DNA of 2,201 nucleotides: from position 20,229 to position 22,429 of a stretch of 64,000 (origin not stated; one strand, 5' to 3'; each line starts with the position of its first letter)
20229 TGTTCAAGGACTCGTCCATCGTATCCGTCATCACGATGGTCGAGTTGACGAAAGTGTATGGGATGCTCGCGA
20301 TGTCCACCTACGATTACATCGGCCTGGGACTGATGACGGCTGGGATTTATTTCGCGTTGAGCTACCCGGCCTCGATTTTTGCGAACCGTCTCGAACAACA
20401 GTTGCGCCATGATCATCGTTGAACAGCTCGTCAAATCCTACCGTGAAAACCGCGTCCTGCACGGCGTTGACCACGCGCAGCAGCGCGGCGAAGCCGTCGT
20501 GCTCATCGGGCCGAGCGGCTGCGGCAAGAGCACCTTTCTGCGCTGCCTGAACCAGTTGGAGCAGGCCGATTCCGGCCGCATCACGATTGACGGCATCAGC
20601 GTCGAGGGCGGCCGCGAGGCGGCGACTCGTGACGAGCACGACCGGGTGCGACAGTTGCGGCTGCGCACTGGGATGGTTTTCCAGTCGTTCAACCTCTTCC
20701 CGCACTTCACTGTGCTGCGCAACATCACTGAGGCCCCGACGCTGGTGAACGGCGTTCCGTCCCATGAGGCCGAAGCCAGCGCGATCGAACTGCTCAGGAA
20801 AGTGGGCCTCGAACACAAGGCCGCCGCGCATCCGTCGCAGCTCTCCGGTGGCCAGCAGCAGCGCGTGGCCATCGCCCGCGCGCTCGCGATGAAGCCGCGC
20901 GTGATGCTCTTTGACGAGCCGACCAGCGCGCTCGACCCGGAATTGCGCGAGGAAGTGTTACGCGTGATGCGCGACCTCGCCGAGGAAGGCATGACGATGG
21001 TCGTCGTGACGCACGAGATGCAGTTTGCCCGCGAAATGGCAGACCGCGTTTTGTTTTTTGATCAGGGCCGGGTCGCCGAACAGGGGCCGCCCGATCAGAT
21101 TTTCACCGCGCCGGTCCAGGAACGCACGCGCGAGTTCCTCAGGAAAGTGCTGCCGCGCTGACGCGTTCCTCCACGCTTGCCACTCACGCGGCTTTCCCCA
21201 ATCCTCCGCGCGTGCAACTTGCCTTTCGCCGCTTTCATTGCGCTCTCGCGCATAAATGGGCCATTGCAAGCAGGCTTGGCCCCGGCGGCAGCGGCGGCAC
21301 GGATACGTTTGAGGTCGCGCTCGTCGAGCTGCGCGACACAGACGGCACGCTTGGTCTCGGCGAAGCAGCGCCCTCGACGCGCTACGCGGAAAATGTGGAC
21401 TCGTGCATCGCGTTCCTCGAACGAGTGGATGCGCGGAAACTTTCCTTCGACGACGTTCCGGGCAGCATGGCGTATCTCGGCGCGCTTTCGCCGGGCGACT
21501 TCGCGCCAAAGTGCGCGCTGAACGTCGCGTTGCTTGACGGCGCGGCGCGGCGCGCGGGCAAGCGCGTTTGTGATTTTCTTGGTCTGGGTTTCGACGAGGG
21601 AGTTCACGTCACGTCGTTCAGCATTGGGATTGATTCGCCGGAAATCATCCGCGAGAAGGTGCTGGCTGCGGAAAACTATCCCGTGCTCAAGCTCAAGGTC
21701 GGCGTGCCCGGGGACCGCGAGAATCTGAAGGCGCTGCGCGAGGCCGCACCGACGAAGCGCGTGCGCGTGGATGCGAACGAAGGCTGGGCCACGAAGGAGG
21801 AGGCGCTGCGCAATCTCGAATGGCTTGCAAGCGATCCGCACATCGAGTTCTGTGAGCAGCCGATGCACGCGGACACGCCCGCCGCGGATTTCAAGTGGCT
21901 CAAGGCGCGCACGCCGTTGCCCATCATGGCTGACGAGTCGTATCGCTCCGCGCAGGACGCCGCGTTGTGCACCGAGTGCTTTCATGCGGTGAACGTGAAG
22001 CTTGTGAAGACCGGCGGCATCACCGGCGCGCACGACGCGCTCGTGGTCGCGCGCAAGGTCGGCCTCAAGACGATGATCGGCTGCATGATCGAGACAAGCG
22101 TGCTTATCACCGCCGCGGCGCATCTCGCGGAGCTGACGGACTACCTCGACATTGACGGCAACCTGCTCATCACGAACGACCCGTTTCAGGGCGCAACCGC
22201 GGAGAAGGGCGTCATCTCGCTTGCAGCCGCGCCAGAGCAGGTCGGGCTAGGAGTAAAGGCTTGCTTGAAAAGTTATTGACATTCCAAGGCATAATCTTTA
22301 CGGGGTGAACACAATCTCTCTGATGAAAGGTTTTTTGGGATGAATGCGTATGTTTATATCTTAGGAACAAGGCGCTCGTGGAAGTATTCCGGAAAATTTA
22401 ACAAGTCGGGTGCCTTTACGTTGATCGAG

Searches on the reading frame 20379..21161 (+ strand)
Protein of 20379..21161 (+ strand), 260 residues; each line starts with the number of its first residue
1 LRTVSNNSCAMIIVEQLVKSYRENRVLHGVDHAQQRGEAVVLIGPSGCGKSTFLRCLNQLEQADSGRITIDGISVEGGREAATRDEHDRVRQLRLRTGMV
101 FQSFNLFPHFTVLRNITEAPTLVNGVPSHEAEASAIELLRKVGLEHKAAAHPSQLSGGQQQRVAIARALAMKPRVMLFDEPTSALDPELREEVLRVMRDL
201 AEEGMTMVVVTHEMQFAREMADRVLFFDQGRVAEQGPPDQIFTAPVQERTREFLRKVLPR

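Call 50: search_protein_families(library=pfam, proteins=[window:20379-21161:+], max_evalue=0.001)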
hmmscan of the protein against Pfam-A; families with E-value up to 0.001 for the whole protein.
window:20379-21161:+ (260 aa): 7 families
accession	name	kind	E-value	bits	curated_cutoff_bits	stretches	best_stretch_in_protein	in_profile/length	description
PF00005.33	ABC_tran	-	1.4e-36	126.5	25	1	28-183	2-137/137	ABC transporter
PF13304.12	AAA_21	-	6.4e-15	56.4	27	2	145-213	228-299/304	AAA domain, putative AbiEii toxin, Type IV TA system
PF02463.25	SMC_N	-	6.2e-09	36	40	1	135-222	123-207/220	RecF/RecN/SMC N terminal domain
PF13191.12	AAA_16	-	1.2e-06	29.6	32.6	1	32-219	19-146/167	AAA ATPase domain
PF13401.12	AAA_22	-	2.2e-05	25.2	27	1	38-207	6-118/130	AAA domain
PF05621.17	TniB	-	0.00018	21.4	22.4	0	126-209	77-158/189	Bacterial TniB protein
PF03193.22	RsgA_GTPase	-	0.00054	20.3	30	0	36-68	105-137/174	RsgA GTPase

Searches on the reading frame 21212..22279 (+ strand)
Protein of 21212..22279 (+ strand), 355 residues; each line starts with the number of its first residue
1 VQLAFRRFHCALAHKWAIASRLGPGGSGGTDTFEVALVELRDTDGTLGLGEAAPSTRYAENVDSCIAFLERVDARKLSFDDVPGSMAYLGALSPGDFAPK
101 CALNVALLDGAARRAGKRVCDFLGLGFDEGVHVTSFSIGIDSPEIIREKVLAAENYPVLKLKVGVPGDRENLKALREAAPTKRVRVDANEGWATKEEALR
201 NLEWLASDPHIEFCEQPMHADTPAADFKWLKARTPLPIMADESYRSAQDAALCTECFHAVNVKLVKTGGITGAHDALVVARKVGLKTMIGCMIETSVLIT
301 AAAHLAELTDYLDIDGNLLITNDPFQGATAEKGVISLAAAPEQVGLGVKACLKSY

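Call 50: search_protein_families(library=pfam, proteins=[window:21212-22279:+], max_evalue=0.001)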
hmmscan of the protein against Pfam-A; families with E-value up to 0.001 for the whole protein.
window:21212-22279:+ (355 aa): 1 family
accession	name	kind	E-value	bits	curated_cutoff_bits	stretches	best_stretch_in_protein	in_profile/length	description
PF13378.12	MR_MLE_C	-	8.1e-29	101.3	29.4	1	150-348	9-213/219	Enolase C-terminal domain-like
